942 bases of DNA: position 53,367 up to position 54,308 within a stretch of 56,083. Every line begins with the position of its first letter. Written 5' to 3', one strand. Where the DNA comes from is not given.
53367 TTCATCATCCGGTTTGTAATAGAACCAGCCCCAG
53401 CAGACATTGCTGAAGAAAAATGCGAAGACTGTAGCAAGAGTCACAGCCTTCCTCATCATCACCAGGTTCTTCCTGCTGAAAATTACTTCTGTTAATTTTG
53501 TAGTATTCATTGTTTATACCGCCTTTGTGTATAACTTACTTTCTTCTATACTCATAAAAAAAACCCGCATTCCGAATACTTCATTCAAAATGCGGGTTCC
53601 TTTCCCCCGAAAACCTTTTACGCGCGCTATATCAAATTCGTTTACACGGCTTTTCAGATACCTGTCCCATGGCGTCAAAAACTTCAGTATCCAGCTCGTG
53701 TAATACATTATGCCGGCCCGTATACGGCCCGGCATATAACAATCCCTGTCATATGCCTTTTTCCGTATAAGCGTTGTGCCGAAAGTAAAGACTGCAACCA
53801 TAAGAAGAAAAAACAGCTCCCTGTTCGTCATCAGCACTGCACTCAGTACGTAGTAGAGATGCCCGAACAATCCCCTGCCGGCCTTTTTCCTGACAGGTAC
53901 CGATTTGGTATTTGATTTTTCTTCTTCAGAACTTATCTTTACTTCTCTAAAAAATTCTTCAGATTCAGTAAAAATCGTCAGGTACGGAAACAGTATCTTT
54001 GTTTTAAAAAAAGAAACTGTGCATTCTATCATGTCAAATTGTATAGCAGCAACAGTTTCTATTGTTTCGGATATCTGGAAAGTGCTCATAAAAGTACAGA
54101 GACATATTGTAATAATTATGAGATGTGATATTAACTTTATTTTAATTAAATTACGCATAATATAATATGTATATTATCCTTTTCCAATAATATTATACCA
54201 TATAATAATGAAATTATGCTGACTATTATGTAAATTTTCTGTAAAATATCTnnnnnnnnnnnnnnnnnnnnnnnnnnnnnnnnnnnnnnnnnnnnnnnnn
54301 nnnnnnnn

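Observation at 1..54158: Triplicated cassette: small 3-TM protein, hairpin-T8, then a giant ORF (three giant genes in tandem)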

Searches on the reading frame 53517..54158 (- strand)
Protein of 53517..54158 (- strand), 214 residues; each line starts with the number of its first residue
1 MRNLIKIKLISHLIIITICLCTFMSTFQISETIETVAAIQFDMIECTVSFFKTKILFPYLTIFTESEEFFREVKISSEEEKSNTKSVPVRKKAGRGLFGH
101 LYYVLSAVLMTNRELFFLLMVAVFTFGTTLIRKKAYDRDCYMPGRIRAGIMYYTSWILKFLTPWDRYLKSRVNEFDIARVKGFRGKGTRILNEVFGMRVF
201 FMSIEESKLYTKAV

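Call 8: search_protein_families(library=pfam, proteins=[window:53517-54158:-], max_evalue=0.01)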
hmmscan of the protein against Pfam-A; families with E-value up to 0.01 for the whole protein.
window:53517-54158:- (214 aa): 0 families

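Call 16: find_homologous_proteins(query=A1, max_evalue=0.001)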
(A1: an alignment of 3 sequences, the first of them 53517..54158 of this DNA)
Query A1 (3 sequences) (214 aa, profile of the alignment): 6 proteins with E <= 0.001 among 3468 candidates.
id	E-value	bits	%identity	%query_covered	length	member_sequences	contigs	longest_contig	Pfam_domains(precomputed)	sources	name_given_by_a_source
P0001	2.4e-90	319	25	91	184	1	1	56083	-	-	-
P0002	3.8e-79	282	25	38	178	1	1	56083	-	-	-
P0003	8.9e-65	236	100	89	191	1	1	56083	-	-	-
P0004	2.1e-46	176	24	82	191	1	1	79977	-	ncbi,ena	-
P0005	2.4e-46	176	76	87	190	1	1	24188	-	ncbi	ncbi:MAG: hypothetical protein ABIH89_10395, partial [Elusimicrobiota bacterium]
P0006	1.1e-41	160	27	79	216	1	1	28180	-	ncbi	-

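Call 18: find_encoding_contigs(protein=P0004, flank=10000, max_places=4)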
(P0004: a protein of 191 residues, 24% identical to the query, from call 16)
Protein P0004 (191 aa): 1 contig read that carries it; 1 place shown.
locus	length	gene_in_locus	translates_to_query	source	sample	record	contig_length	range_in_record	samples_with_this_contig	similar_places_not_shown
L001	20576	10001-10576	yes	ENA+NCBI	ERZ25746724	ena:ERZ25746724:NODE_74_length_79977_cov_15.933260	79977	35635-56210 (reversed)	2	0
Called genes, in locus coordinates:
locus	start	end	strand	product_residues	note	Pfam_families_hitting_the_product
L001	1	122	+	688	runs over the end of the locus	-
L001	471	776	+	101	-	PF01909:NTP_transf_2, PF18765:Polbeta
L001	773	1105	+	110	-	PF01934:HepT-like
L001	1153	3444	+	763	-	PF01547:SBP_bac_1, PF13416:SBP_bac_8, PF00528:BPD_transp_1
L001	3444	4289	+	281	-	PF00528:BPD_transp_1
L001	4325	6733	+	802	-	PF01301:Glyco_hydro_35, PF02449:Glyco_hydro_42, PF22369:GLMA_2nd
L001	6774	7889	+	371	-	PF00005:ABC_tran, PF02463:SMC_N (faint), PF17912:OB_MalK, PF08402:TOBE_2 (weak)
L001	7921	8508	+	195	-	PF13036:LpoB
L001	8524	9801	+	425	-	-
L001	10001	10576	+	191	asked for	-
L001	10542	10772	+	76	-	-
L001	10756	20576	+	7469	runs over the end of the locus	PF08950:DUF1861, PF12672:DUF3793 (weak), PF01546:Peptidase_M20, PF04389:Peptidase_M28 (weak)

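Call 19: find_encoding_contigs(protein=P0005, flank=10000, max_places=4)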
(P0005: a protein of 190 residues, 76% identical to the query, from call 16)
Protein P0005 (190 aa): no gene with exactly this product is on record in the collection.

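Call 20: find_encoding_contigs(protein=P0006, flank=10000, max_places=4)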
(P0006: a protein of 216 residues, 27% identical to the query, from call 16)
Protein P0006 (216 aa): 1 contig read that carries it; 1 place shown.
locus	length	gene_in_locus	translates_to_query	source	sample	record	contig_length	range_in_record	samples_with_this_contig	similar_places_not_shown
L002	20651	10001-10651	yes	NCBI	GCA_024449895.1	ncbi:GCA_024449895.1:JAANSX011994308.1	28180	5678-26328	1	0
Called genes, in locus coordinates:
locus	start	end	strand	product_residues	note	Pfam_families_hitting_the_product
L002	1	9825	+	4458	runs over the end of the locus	PF00069:Pkinase (weak), PF00990:GGDEF (faint)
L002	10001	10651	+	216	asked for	-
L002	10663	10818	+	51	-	-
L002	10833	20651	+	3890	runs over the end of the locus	?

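Call 21: find_related_loci(query=A1, collection=genome_contigs, flank=10000)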
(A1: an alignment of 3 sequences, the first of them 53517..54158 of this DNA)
Query A1 (214 aa) in genome_contigs; peptide patterns used: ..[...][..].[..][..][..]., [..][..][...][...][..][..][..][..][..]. (x = any residue, [..] = any of these).
52 stretches matched a pattern, but none encodes a relative of the query by tblastn (E <= 1e-3).

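Call 22: find_related_loci(query=A1, collection=metagenome_contigs, flank=10000)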
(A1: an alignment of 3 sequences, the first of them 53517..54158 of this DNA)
Query A1 (214 aa) in metagenome_contigs; peptide patterns used: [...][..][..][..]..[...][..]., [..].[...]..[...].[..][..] (x = any residue, [..] = any of these).
70 stretches matched a pattern, but none encodes a relative of the query by tblastn (E <= 1e-3).

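Call 62: find_homologous_proteins(query=A7, max_evalue=0.00001)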
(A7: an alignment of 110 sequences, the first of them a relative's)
Query A7 (110 sequences) (184 aa, profile of the alignment): 5 proteins with E <= 0.00001 among 8000 candidates.
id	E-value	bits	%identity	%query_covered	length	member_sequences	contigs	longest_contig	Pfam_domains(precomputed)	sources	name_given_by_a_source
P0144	5.5e-54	201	39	83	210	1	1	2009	-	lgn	-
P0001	3.2e-50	188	100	100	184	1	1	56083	-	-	-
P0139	4.4e-35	139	47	16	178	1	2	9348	-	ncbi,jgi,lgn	-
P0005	5.6e-34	135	25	80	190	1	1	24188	-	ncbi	ncbi:MAG: hypothetical protein ABIH89_10395, partial [Elusimicrobiota bacterium]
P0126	5.3e-17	80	39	13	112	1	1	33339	-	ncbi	ncbi:hypothetical protein ACFLUV_04075, partial [Elusimicrobiota bacterium]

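Call 80: search_protein_families(library=ncbifam, proteins=[window:53517-54158:-], max_evalue=0.1)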
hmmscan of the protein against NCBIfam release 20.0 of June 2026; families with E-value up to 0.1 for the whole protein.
window:53517-54158:- (214 aa): 1 family
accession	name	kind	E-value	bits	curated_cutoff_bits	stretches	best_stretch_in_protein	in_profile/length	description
NF010472.0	PRK13897.1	equivalog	0.032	12.8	728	1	2-82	10-84/657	type IV secretion system component VirD4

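Call 81: search_protein_families(library=padloc, proteins=[window:53517-54158:-], max_evalue=0.1)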
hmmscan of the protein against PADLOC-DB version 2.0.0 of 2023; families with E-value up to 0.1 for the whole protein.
window:53517-54158:- (214 aa): 0 families

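Call 89: predict_structure(alignment_id=A7)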
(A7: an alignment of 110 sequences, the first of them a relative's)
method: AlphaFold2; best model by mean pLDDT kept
length: 184 residues; sequences in the alignment: 110
mean_pLDDT: 73.8   pTM: 0.35
mean pLDDT of the five models: 73.8, 72.8, 71.4, 70.6, 70.1
residues with pLDDT >= 90: 12; 70-90: 109; 50-70: 56; < 50: 7
segments of 3 or more residues with pLDDT < 50: 69-72
pLDDT, mean of each block of 10 residues (from residue 1): 76 91 79 70 69 79 60 58 81 69 82 90 83 72 73 83 67 55 53
secondary structure, 60 per line:
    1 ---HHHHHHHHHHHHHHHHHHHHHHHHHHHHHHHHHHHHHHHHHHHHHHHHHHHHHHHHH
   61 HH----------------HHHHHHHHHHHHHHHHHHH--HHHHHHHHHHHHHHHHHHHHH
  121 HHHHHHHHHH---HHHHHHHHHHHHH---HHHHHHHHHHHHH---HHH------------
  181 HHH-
elements in order: H4-62 H79-97 H100-130 H134-146 H150-162

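Call 91: list_cluster_members(proteins=[P0004, P0006, P0012, P0010, P0051])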
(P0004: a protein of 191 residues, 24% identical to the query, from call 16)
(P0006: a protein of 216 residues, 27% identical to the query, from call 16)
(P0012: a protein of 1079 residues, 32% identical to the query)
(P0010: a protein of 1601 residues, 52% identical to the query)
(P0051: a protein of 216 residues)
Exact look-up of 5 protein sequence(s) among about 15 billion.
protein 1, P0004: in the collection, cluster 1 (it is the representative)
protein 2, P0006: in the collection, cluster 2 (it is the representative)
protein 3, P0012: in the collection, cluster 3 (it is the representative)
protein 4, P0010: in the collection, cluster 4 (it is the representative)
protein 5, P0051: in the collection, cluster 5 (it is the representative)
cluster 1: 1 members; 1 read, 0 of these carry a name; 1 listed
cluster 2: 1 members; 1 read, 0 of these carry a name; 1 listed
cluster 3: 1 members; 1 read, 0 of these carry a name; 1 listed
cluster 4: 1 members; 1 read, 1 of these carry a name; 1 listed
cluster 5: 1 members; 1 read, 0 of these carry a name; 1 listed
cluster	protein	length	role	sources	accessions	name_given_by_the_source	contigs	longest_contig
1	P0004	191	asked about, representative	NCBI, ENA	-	-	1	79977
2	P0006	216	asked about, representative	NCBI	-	-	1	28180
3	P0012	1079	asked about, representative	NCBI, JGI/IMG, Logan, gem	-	-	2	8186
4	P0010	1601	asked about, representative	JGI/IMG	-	hypothetical protein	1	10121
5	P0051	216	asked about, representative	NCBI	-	-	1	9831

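Call 95: fold_search(model_id=the predicted structure, library=pdb)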
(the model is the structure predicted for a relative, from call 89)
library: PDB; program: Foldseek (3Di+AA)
matches with E <= 10: 1; with E <= 0.001: 0
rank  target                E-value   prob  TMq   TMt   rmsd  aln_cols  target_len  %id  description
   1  8xku_C                9.4e+00  0.02  0.17  0.06  19.2       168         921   15  Cryo-EM structure of the Ycf2-FtsHi motor complex from Arabidopsis in ATP-bound state (released 2024-09-11)
